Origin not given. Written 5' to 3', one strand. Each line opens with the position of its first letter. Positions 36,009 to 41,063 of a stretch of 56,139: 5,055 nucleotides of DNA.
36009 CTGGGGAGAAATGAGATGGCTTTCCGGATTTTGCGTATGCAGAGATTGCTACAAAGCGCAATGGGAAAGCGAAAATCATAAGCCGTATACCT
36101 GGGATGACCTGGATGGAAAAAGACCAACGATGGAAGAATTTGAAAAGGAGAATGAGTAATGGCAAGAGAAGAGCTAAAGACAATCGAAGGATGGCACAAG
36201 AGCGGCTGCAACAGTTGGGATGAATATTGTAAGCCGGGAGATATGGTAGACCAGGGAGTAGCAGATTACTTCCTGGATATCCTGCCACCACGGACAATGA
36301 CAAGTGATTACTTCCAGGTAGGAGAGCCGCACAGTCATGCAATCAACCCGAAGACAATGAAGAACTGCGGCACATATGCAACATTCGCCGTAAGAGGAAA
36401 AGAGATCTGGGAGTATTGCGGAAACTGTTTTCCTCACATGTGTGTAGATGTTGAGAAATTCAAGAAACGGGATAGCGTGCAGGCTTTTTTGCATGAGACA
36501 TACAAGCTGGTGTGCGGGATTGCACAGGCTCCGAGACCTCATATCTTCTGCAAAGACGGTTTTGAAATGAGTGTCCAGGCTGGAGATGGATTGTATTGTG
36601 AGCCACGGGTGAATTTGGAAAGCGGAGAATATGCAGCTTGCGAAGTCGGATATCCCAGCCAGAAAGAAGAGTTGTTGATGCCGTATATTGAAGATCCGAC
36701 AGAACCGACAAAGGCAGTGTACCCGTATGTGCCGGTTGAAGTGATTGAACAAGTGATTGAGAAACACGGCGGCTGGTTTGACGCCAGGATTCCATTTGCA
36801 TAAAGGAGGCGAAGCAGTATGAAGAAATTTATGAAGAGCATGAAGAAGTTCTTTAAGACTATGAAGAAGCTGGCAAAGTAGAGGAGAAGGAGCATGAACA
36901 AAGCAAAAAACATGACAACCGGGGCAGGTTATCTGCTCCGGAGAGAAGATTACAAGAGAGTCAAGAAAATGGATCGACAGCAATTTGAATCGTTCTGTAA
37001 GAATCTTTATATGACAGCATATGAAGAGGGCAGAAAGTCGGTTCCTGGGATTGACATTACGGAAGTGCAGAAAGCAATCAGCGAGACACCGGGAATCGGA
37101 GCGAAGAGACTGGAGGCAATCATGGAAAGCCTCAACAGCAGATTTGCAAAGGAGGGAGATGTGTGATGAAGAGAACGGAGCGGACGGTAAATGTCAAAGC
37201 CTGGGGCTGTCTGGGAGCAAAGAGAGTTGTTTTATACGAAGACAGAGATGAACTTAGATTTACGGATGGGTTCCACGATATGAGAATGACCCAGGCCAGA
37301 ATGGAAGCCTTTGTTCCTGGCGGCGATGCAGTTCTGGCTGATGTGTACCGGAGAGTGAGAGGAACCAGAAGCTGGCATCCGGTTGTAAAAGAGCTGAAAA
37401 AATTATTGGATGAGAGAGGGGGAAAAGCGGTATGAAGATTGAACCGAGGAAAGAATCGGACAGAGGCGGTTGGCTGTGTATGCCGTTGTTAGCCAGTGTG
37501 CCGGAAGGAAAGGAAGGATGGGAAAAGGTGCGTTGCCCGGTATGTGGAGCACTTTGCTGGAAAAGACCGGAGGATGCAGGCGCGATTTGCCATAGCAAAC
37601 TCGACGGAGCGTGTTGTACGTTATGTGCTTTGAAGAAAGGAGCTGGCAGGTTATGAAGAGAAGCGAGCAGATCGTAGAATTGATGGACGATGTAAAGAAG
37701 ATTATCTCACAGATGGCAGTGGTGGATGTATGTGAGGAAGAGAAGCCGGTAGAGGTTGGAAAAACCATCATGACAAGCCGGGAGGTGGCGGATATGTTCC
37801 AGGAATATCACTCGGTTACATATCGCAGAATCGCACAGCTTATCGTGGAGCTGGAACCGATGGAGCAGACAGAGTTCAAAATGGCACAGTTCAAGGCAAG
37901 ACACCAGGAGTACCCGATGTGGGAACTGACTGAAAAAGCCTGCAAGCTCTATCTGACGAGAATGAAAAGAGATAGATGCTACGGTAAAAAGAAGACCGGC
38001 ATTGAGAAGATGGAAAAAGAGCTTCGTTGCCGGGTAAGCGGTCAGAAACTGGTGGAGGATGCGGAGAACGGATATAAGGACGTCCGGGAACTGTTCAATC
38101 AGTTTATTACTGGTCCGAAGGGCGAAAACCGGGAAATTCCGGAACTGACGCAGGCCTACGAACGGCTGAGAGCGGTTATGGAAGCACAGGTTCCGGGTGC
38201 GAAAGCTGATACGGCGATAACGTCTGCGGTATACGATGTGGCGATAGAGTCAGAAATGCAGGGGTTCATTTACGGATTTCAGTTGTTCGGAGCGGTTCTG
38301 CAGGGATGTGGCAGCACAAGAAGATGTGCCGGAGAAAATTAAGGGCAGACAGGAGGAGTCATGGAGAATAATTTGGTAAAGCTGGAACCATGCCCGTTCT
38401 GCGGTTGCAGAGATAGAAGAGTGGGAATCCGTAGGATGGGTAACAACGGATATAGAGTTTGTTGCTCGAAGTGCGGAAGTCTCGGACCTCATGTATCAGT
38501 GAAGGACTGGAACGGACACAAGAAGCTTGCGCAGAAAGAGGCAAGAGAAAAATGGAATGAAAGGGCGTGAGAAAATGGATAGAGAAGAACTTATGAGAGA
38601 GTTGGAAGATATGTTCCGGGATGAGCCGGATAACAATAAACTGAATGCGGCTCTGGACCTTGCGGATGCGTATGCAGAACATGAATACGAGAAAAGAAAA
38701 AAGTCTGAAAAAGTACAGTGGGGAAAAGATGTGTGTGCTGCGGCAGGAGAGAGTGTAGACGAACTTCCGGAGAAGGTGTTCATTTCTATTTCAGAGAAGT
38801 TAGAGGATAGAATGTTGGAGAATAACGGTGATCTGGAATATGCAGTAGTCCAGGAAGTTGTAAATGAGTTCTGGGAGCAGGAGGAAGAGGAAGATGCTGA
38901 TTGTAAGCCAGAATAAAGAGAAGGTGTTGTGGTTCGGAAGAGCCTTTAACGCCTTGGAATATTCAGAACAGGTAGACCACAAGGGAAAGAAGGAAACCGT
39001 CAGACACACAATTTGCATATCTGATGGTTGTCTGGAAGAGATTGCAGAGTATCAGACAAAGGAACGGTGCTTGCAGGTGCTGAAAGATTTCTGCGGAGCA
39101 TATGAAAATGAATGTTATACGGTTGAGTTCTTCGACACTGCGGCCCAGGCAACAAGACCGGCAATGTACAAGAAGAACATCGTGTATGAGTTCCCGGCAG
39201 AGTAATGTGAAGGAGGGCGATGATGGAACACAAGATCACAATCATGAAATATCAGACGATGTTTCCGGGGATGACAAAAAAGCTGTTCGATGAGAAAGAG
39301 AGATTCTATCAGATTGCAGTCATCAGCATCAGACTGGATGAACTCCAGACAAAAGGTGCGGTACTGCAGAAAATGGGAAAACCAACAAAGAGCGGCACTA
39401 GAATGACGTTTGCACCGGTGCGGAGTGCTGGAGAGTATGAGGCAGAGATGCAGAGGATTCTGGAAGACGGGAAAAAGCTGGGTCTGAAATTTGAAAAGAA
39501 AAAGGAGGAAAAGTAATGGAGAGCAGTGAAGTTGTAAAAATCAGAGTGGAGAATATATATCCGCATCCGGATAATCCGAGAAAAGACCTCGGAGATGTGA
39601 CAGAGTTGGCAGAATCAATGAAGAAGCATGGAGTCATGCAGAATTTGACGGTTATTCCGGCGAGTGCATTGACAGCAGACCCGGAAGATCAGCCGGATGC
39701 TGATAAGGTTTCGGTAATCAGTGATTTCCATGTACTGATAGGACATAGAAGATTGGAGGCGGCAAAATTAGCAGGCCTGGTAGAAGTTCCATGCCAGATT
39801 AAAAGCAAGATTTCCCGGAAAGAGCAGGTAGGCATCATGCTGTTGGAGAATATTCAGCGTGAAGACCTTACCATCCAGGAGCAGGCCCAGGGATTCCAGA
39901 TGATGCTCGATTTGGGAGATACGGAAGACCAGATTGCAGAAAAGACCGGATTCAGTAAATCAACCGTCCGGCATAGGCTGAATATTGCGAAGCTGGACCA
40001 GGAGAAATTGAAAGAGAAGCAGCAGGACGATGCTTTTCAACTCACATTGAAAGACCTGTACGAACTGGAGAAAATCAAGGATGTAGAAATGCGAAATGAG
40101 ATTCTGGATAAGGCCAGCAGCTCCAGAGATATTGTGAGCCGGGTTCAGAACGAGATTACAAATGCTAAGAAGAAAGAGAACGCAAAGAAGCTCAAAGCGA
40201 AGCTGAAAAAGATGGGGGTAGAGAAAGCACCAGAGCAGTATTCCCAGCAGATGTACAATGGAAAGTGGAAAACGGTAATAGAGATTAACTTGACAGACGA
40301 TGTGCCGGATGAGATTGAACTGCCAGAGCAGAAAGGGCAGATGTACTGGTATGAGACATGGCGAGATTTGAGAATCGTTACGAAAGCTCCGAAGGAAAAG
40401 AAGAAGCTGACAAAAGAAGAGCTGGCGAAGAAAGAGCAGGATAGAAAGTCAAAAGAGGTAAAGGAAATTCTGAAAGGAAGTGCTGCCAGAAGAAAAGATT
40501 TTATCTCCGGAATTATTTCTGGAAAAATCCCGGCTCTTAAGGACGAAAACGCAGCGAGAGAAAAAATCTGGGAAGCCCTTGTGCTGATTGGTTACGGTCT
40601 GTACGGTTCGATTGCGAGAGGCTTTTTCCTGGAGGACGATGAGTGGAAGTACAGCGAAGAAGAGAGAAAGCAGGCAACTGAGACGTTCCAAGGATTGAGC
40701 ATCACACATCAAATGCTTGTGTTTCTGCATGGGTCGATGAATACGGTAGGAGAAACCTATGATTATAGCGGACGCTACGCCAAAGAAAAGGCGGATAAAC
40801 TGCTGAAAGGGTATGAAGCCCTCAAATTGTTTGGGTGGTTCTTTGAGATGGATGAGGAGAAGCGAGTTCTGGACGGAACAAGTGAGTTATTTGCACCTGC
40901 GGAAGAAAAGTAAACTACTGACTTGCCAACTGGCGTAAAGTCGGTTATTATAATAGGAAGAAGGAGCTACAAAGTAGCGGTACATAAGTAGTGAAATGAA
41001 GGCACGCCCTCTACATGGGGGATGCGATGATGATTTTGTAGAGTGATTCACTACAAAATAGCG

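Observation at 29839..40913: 11-kb block of about 35 small co-oriented early genes resembling a conjugative-element leading-region / anti-defence island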

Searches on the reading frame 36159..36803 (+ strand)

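Call 9: search_protein_families(library=pfam, max_evalue=0.01, proteins=[window:36159-36803:+])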
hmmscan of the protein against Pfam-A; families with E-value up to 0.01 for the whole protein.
window:36159-36803:+ (214 aa): 0 families

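Call 14: search_protein_families(library=phrogs, max_evalue=0.001, proteins=[window:36159-36803:+])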
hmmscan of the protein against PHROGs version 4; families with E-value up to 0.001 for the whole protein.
window:36159-36803:+ (214 aa): 2 families
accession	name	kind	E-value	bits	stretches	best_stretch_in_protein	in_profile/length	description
phrog_33611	-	unknown function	2.2e-11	45.3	1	26-96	33-107/116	-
phrog_24554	-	unknown function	0.00076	20.2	0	132-200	36-113/147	-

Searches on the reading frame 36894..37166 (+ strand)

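Call 9: search_protein_families(library=pfam, max_evalue=0.01, proteins=[window:36894-37166:+])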
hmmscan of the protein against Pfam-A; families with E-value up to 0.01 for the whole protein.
window:36894-37166:+ (90 aa): 0 families

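Call 14: search_protein_families(library=phrogs, max_evalue=0.001, proteins=[window:36894-37166:+])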
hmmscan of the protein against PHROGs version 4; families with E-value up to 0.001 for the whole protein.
window:36894-37166:+ (90 aa): 1 family
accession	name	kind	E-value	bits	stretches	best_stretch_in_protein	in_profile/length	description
phrog_19490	-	unknown function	1.5e-32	112.9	1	9-89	6-86/88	-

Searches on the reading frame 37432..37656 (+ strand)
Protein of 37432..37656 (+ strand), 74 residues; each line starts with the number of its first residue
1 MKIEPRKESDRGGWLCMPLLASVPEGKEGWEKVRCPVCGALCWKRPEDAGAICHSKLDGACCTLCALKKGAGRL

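Call 9: search_protein_families(library=pfam, max_evalue=0.01, proteins=[window:37432-37656:+])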
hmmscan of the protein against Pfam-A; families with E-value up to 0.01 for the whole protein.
window:37432-37656:+ (74 aa): 0 families

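Call 14: search_protein_families(library=phrogs, max_evalue=0.001, proteins=[window:37432-37656:+])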
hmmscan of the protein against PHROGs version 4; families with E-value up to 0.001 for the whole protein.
window:37432-37656:+ (74 aa): 2 families
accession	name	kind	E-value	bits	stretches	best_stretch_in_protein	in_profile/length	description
phrog_23707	-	unknown function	9.1e-20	72.2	1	1-71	186-257/258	-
phrog_17337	-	unknown function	2.1e-11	44.9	1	3-70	119-189/213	-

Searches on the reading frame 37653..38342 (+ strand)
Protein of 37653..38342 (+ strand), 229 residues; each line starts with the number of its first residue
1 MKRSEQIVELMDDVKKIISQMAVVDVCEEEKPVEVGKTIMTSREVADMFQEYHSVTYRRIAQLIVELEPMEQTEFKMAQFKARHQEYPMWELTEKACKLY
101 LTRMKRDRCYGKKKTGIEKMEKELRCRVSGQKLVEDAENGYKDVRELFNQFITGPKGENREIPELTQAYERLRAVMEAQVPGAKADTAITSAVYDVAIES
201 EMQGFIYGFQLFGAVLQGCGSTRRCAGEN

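Call 9: search_protein_families(library=pfam, max_evalue=0.01, proteins=[window:37653-38342:+])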
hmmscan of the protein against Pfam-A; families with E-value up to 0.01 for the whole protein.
window:37653-38342:+ (229 aa): 1 family
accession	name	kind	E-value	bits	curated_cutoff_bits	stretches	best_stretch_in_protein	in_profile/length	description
PF09669.15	Phage_pRha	-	3.7e-07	31.1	29.9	1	40-105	1-71/91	Phage regulatory protein Rha (Phage_pRha)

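Call 14: search_protein_families(library=phrogs, max_evalue=0.001, proteins=[window:37653-38342:+])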
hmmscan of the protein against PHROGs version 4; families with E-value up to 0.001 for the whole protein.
window:37653-38342:+ (229 aa): 2 families
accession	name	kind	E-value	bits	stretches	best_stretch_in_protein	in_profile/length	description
phrog_518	-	transcription regulation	5.9e-06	27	1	34-99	18-83/268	Rha-like transcriptional regulator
phrog_373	-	transcription regulation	0.00096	19.5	1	31-105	91-170/373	anti-repressor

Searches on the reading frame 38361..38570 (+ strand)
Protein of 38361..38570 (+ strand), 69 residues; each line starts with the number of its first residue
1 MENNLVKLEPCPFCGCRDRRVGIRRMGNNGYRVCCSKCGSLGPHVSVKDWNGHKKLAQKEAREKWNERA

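Call 9: search_protein_families(library=pfam, max_evalue=0.01, proteins=[window:38361-38570:+])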
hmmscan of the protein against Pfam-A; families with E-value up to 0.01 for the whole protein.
window:38361-38570:+ (69 aa): 1 family
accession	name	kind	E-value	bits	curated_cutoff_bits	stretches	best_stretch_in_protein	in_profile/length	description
PF14354.12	Lar_restr_allev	-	8.2e-10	39.2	28.6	1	7-69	2-58/58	Restriction alleviation protein Lar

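Call 14: search_protein_families(library=phrogs, max_evalue=0.001, proteins=[window:38361-38570:+])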
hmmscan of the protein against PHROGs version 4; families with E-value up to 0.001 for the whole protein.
window:38361-38570:+ (69 aa): 1 family
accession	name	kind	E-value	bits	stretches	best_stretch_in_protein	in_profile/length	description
phrog_599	-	moron, auxiliary metabolic gene and host takeover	4.4e-10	41.1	1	6-69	72-127/262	Lar-like restriction alleviation protein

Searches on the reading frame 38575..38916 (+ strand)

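Call 9: search_protein_families(library=pfam, max_evalue=0.01, proteins=[window:38575-38916:+])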
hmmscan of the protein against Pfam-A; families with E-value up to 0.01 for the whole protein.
window:38575-38916:+ (113 aa): 0 families

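Call 14: search_protein_families(library=phrogs, max_evalue=0.001, proteins=[window:38575-38916:+])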
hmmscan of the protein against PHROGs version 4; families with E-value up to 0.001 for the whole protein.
window:38575-38916:+ (113 aa): 1 family
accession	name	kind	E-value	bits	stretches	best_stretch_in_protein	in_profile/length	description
phrog_33387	-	unknown function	0.00044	21.3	1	91-109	8-26/41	-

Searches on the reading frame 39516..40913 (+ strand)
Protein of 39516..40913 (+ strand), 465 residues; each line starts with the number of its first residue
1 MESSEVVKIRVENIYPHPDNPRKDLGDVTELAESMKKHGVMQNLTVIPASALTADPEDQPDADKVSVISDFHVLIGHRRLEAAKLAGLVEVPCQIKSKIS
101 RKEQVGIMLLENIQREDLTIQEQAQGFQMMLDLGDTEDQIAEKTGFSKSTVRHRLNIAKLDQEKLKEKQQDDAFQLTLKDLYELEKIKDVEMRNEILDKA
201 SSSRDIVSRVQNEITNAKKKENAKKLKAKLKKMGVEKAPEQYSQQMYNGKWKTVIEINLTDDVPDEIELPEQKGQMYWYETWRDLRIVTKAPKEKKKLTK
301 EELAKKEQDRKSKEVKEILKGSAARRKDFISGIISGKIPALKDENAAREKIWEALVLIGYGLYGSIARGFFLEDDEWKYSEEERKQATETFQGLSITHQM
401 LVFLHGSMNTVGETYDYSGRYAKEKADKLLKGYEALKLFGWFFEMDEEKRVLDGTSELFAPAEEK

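Call 10: search_protein_families(library=pfam, max_evalue=0.001, proteins=[window:39516-40913:+])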
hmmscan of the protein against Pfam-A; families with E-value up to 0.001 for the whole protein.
window:39516-40913:+ (465 aa): 2 families
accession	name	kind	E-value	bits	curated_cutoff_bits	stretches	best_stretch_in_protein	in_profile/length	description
PF02195.25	ParB_N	-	2e-11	44.2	26.3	1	5-114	2-95/95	ParB N-terminal domain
PF17762.8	HTH_ParB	-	2.2e-05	25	22.6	1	116-211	1-98/102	ParB HTH domain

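Call 95: search_solved_structures(query=window:39516-40910:+, max_evalue=0.01)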
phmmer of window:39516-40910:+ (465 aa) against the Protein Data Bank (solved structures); distinct sequences matched with E-value up to 0.01: 12.
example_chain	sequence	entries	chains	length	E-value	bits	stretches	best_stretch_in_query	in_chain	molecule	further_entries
1vz0_A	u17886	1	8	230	4.5e-21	78.7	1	5-206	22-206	Chromosome-partitioning protein Spo0J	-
6sdk_A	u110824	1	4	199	2.5e-15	59.7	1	6-162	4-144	Stage 0 sporulation protein J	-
7nfu_A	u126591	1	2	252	7.9e-15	58.1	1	69-225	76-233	Nucleoid occlusion protein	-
7ng0_A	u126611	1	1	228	9.3e-15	57.9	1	69-225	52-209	Nucleoid occlusion protein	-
7bnk_A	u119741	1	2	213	9.5e-14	54.5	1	6-220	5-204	ParB family protein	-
7o0n_A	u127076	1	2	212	1.6e-13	53.8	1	6-220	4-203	ParB family protein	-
7bnr_A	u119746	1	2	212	1.7e-13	53.7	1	6-220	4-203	ParB family protein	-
7ol9_A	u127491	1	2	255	8.2e-11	44.9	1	4-225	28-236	Nucleoid occlusion protein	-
4umk_A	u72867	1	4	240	2.2e-10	43.5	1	69-159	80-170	PROBABLE CHROMOSOME-PARTITIONING PROTEIN PARB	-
6t1f_A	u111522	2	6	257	6.8e-10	41.8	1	11-163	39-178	Chromosome-partitioning protein ParB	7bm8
6y93_A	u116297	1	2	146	1.3e-07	34.3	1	103-225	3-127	Nucleoid occlusion protein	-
6s6h_A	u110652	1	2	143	0.0054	19.1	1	107-163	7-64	Chromosome-partitioning protein ParB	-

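Call 99: find_related_loci(query=window:39516-40910:+, collection=genome_contigs, flank=10000)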
Query window:39516-40910:+ (465 aa) in genome_contigs; peptide patterns used: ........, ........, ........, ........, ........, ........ (x = any residue, [..] = any of these).
187 stretches matched a pattern; 166 encode a relative of the query (tblastn E <= 1e-3); the best 80 are kept; 80 distinct loci.
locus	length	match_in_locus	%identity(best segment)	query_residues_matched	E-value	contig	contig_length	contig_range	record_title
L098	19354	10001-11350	51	4-459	6e-155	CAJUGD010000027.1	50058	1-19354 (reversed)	MAG TPA_asm: uncultured Lachnospiraceae bacterium isolate MGBC139341 genome assembly, contig: MGBC139341.27, whole genom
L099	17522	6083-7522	51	3-464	5e-154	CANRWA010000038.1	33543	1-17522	MAG TPA_asm: uncultured Clostridia bacterium isolate SRR15730559_bin.10_metawrap_v1.3_MAG genome assembly, contig: NODE.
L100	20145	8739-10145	49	1-464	5e-145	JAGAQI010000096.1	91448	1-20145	MAG: Lachnospiraceae bacterium isolate RGIG8677 Water_deer_Colon-1__c235596, whole genome shotgun sequence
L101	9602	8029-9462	50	6-463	3e-142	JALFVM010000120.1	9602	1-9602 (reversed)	MAG: Lachnospiraceae bacterium isolate SUG1049 k141_314409, whole genome shotgun sequence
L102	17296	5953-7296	49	14-460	7e-142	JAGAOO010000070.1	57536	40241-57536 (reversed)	MAG: Lachnospiraceae bacterium isolate RGIG8631 Water_deer_Cecum.Co__c1130415, whole genome shotgun sequence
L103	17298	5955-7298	49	14-460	7e-142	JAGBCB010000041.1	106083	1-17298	MAG: Lachnospiraceae bacterium isolate RGIG8982 Water_deer_Rectum-2__c200, whole genome shotgun sequence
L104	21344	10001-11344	49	2-464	3e-139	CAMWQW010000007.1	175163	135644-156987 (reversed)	MAG TPA_asm: uncultured Lachnospiraceae bacterium isolate SRR14411251_bin.11_metawrap_v1.3_MAG genome assembly, contig:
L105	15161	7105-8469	54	5-459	2e-149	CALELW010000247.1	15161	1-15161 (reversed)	MAG TPA_asm: uncultured Clostridium sp. isolate SRR1747018_bin.152_CONCOCT_v1.1_MAG genome assembly, contig: ERZ808240.3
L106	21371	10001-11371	47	2-460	8e-131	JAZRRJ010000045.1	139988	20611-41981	MAG: Faecalimonas sp. isolate T1900045354_YK20190044.MAGScoT_cleanbin_000021 SGB_6784_k141_1856276, whole genome shotgun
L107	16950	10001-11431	48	6-464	2e-129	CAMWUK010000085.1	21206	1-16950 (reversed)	MAG TPA_asm: uncultured Clostridiaceae bacterium isolate SRR14411333_bin.4_metawrap_v1.3_MAG genome assembly, contig: NO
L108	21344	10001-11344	48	6-460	3e-128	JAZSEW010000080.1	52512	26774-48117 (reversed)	MAG: Lachnospiraceae bacterium isolate T1900044587_TS20190053.MAGScoT_cleanbin_000063 SGB_604_k141_221016, whole genome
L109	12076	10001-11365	53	5-459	7e-143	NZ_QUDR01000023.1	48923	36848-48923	Clostridium sp. AF37-5 AF37-5.Scaf23, whole genome shotgun sequence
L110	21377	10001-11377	46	4-463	2e-127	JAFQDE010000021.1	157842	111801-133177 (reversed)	MAG: Tyzzerella sp. isolate RGIG1712 Goat_Cecum-2__c487, whole genome shotgun sequence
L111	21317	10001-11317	52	4-459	3e-127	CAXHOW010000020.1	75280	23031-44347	MAG: uncultured Acetatifactor sp. isolate ena-SAMPLE-TAB-22-03-2024-10:43:23:832-115461 genome assembly, contig: NODE_26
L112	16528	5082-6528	52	1-464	7e-131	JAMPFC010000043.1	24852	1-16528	MAG: Roseburia sp. isolate NALB_7861_19 Scaffold_#43__SCF_043___24852_bp, whole genome shotgun sequence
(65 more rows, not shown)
